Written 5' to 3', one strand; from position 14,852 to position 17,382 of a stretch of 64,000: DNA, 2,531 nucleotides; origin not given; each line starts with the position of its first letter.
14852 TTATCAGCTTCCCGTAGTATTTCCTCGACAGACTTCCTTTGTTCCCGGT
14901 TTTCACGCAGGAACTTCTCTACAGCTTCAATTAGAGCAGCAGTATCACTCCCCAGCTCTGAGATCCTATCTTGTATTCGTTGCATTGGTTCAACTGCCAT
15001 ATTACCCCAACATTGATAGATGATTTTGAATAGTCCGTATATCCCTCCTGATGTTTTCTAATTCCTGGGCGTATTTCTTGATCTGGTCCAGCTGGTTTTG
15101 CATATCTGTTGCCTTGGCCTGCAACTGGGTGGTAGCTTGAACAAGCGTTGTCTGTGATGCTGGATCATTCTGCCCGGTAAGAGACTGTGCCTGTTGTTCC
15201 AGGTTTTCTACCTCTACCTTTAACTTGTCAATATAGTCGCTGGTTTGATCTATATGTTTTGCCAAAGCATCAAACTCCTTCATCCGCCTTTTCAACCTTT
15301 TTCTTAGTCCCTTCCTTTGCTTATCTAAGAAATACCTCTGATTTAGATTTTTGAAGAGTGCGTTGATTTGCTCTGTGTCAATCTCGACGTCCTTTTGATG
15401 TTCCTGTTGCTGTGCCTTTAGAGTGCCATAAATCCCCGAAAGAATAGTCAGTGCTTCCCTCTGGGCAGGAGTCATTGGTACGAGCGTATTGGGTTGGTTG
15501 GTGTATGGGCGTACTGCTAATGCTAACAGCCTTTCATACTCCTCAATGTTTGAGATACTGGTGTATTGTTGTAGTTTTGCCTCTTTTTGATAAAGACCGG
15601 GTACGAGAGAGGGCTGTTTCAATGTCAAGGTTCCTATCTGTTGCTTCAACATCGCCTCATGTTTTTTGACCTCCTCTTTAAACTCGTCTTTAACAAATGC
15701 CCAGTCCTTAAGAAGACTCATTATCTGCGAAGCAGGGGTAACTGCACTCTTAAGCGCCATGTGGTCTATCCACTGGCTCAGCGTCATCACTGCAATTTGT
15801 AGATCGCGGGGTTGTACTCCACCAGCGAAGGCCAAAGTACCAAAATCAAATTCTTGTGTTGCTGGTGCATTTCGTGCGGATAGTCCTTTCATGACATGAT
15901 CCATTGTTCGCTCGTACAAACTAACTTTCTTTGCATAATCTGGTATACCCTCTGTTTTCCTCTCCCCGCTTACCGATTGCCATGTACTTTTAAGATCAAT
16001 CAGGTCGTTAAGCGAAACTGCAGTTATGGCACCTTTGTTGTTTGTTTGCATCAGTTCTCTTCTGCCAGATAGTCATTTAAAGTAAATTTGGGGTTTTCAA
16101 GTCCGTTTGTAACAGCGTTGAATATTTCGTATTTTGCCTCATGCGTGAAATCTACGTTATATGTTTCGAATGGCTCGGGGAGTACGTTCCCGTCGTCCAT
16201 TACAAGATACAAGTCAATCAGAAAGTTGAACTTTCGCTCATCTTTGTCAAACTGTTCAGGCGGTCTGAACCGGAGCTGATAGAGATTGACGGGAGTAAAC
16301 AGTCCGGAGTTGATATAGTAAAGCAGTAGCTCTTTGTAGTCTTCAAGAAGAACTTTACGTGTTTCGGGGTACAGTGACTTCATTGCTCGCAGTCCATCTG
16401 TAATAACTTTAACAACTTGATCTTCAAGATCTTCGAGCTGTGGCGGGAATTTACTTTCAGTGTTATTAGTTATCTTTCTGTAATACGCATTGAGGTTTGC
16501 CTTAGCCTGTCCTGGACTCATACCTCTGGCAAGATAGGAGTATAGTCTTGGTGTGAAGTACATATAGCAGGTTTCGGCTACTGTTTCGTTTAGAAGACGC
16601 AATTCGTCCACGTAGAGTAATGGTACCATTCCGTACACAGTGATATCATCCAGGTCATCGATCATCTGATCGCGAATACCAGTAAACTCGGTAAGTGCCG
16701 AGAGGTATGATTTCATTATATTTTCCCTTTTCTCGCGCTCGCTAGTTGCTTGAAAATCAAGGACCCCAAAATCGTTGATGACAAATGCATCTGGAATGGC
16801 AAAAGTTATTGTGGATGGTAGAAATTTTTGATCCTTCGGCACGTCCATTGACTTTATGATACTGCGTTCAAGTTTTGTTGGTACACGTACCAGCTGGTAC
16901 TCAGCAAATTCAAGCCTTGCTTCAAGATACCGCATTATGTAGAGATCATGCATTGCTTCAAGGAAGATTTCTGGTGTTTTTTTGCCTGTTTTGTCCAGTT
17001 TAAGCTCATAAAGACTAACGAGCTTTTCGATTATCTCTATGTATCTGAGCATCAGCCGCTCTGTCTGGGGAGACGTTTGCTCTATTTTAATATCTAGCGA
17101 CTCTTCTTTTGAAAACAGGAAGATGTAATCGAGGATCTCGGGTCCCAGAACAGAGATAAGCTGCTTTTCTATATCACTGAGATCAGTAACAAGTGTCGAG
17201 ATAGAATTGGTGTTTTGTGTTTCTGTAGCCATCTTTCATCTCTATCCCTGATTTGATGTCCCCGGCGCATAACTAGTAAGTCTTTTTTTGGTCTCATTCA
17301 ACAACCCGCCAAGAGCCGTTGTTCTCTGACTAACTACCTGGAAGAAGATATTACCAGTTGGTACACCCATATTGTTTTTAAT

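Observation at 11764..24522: Six-gene giant-protein operon with no recognisable homology: candidate novel membrane-associated (translocation/injection-like) system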

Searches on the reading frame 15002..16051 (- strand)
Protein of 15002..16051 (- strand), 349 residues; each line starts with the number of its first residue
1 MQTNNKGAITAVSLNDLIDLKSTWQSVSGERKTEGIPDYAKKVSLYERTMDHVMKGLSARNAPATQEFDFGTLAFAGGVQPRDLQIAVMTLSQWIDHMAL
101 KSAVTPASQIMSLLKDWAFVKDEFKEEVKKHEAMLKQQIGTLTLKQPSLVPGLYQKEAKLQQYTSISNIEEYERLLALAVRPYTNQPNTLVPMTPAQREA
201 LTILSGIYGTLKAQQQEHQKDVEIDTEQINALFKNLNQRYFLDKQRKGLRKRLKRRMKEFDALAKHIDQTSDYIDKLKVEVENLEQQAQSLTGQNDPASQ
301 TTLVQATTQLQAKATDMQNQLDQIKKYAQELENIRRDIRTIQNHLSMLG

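Call 4: search_protein_families(library=pfam, proteins=[window:15002-16051:-], max_evalue=1)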
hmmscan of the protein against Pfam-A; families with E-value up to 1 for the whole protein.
window:15002-16051:- (349 aa): 22 families
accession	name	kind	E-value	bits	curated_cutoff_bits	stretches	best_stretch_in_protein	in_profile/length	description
PF05837.17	CENP-H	-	0.0013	19.1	29.9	1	245-346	76-178/202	Centromere protein H (CENP-H)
PF06013.18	WXG100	-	0.0021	18.7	27.3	1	259-330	5-76/86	Proteins of 100 residues with WXG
PF23735.1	KIF9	-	0.0022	18.6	31.9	1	247-345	21-116/140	Kinesin-like protein KIF9 domain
PF09763.15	Sec3_CC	-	0.0067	16.7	27.1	1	225-292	9-76/133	Exocyst complex component Sec3, coiled-coil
PF19165.5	DUF5847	-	0.023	14.1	27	1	216-327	205-310/409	Family of unknown function (DUF5847)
PF06005.17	ZapB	-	0.041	14.8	31.5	1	259-323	5-64/71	Cell division protein ZapB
PF19962.4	EAD9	-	0.041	14.1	25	1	245-279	7-41/62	Effector-associated domain 9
PF16088.10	BORCS7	-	0.06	14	27.3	1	247-340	18-102/103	BLOC-1-related complex sub-unit 7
PF19754.4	DUF6241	-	0.075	13.7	27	0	93-141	27-72/90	Family of unknown function (DUF6241)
PF06818.20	Fez1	-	0.12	13.3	34.4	1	210-331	35-155/199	Fez1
PF23991.1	DUF7310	-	0.12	13.3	40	0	257-293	22-58/83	Coiled-coil region of unknown function (DUF7310)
PF18385.6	Tiam_CC_Ex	-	0.14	12.9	25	1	258-311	24-77/98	T-lymphoma invasion and metastasis CC-Ex domain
PF14362.11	DUF4407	-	0.23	11.2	31.3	1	210-336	112-226/297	Domain of unknown function (DUF4407)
PF04546.19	Sigma70_ner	-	0.25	11.7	29.7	1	220-346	77-207/210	Sigma-70, non-essential region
PF10046.14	BLOC1_2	-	0.26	12.1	33.4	1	247-291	40-84/96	Biogenesis of lysosome-related organelles complex-1 subunit 2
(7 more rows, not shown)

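Call 5: search_protein_families(library=ncbifam, proteins=[window:15002-16051:-], max_evalue=1)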
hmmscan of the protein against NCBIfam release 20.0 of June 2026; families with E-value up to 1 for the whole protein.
window:15002-16051:- (349 aa): 20 families
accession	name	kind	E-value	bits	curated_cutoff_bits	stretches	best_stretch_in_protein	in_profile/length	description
NF002572.0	PRK02224.1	equivalog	1e-05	24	1087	1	148-345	423-615/888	DNA double-strand break repair ATPase Rad50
NF045487.1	ASRP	equivalog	1.6e-05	23.8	300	1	211-345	322-455/593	archaea-specific SMC-related protein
NF041035.1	Rad50_Halo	equivalog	4.7e-05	22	1000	1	156-343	431-613/883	DNA double-strand break repair ATPase Rad50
NF003034.1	PRK03918.1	equivalog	0.0002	19.5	700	1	227-343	176-290/878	DNA double-strand break repair ATPase Rad50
TIGR02168.1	SMC_prok_B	equivalog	0.00036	18.4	567.35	1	198-343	776-917/1181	chromosome segregation protein SMC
TIGR03930.1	WXG100_ESAT6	subfamily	0.0076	16.4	44.85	1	259-326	5-72/90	WXG100 family type VII secretion target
NF041034.1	Rad50_Sulf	equivalog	0.014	13.3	1000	1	164-346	447-628/872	DNA double-strand break repair ATPase Rad50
NF033885.1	conj_TraP_IncI1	equivalog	0.019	14.7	135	1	220-309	71-159/217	conjugal transfer protein TraP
NF047362.1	CT392_fam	equivalog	0.03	13.2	160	1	258-333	106-177/383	CT392 family protein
NF043058.1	T4SS_LegC2C7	subfamily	0.031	13.3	350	1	242-346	120-216/348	LegC2/C7 family Dot/Icm T4SS effector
TIGR04523.1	Mplasa_alph_rch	subfamily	0.059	11.3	270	1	210-343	229-356/745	helix-rich protein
TIGR02169.1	SMC_prok_A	equivalog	0.062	10.9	729.4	1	217-342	355-483/1165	chromosome segregation protein SMC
NF053767.1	CIS13_fam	equivalog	0.13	11.4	370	1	216-341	242-364/392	CIS13 family contractile injection system protein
NF040936.1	hexpp_archaea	equivalog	0.14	11.5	400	1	246-334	178-263/275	hexaprenyl pyrophosphate synthase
NF047516.1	LA_3659_fam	equivalog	0.15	11.6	36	1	247-346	50-144/221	LA_3659 family protein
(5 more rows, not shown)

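Call 90: search_protein_families(library=phrogs, proteins=[window:15002-16051:-], max_evalue=0.01)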
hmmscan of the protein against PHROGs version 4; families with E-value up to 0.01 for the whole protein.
window:15002-16051:- (349 aa): 0 families

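Call 109: search_protein_families(library=padloc, proteins=[window:15002-16051:-], max_evalue=0.01)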
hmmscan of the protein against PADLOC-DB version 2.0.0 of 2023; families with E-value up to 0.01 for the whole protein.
window:15002-16051:- (349 aa): 5 families
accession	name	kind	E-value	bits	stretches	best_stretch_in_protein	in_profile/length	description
PDLC03865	LmuB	-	0.00019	17.8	1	145-343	311-495/1007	-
PDLC04098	HerA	-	0.00067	16.3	1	198-347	279-427/686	-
PDLC03862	LmuB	-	0.00072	16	1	212-346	355-492/643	-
PDLC00550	JetC2|JetC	-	0.0031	13.3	1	242-346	266-379/1355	DUF3584 domain; MukB-like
PDLC03859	LmuB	-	0.0085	13.3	0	127-344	301-481/611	-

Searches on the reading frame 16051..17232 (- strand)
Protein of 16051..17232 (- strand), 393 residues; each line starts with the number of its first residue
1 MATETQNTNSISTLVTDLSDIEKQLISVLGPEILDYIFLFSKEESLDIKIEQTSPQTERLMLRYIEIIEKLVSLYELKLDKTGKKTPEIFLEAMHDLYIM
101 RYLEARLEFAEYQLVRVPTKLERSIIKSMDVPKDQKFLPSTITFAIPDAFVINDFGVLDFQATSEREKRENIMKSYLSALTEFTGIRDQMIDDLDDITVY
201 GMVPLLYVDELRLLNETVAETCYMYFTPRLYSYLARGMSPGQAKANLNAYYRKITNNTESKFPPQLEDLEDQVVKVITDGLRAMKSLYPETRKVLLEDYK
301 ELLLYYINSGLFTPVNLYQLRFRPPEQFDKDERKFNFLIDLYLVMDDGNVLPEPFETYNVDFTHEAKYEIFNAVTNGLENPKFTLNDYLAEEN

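Call 4: search_protein_families(library=pfam, proteins=[window:16051-17232:-], max_evalue=1)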
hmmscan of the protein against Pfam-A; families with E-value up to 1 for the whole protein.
window:16051-17232:- (393 aa): 0 families

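Call 5: search_protein_families(library=ncbifam, proteins=[window:16051-17232:-], max_evalue=1)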
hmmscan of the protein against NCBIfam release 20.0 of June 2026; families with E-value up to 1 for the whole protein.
window:16051-17232:- (393 aa): 1 family
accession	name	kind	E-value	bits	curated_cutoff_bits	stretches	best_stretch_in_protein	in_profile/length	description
TIGR01990.1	bPGM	equivalog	0.14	12.1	189.4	1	42-99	102-158/187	beta-phosphoglucomutase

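Call 31: find_homologous_proteins(query=window:16051-17232:-)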
Query window:16051-17232:- (393 aa): 3 proteins with E <= 0.001 among 3400 candidates.
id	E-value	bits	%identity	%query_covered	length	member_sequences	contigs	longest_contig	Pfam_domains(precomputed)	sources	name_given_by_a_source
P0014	4.0e-253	857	100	100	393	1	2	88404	-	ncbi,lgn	ncbi:MAG: hypothetical protein ACE5DX_01090 [Candidatus Dojkabacteria bacterium]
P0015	6.0e-118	412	50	100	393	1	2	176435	-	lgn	-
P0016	3.5e-93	331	41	99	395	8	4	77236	-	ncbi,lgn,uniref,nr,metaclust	ncbi:MAG: hypothetical protein UZ20_WS6002000506 [candidate division WS6 bacterium OLB21]|uniref:Unc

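Call 90: search_protein_families(library=phrogs, proteins=[window:16051-17232:-], max_evalue=0.01)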
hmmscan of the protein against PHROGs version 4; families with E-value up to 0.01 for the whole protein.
window:16051-17232:- (393 aa): 0 families

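Call 109: search_protein_families(library=padloc, proteins=[window:16051-17232:-], max_evalue=0.01)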
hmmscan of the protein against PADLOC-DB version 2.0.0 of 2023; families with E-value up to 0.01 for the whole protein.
window:16051-17232:- (393 aa): 0 families

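Call 118: search_solved_structures(query=A7, max_evalue=10)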
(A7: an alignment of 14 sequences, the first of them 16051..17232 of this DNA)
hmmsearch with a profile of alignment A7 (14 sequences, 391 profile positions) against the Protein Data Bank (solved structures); distinct sequences matched with E-value up to 10: 13.
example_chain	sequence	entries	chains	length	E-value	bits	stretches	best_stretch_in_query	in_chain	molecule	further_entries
8xap_A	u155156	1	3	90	0.12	14.3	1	26-77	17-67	DNA binding protein alba-1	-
3u26_A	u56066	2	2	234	0.26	13.2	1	247-332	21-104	PF00702 domain protein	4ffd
6z1l_A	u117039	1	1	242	0.26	13.1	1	249-332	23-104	BH32.12 protein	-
7upo_A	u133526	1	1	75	0.27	13.1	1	258-311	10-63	DHT03 protein A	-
6q7n_A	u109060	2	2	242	0.27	13.1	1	247-332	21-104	BH32 | OE1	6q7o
8bp1_A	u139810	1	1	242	0.37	12.6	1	247-332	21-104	BHMeHis1.0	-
7o1d_A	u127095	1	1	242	0.47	12.3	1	248-332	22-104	BH32.7 protein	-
6q7p_A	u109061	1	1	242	0.51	12.2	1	247-332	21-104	OE1.2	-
6q7q_A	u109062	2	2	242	0.54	12.1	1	247-332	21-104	OE1.3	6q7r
9esh_m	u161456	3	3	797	0.56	12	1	90-147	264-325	G-patch domain-containing protein C1486.03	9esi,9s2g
1x42_A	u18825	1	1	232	0.73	11.7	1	250-332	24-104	hypothetical protein PH0459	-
6z1k_A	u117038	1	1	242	0.8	11.5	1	249-332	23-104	BH32.6 protein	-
9eqd_A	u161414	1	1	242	1.3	10.8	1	245-332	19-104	CT1.5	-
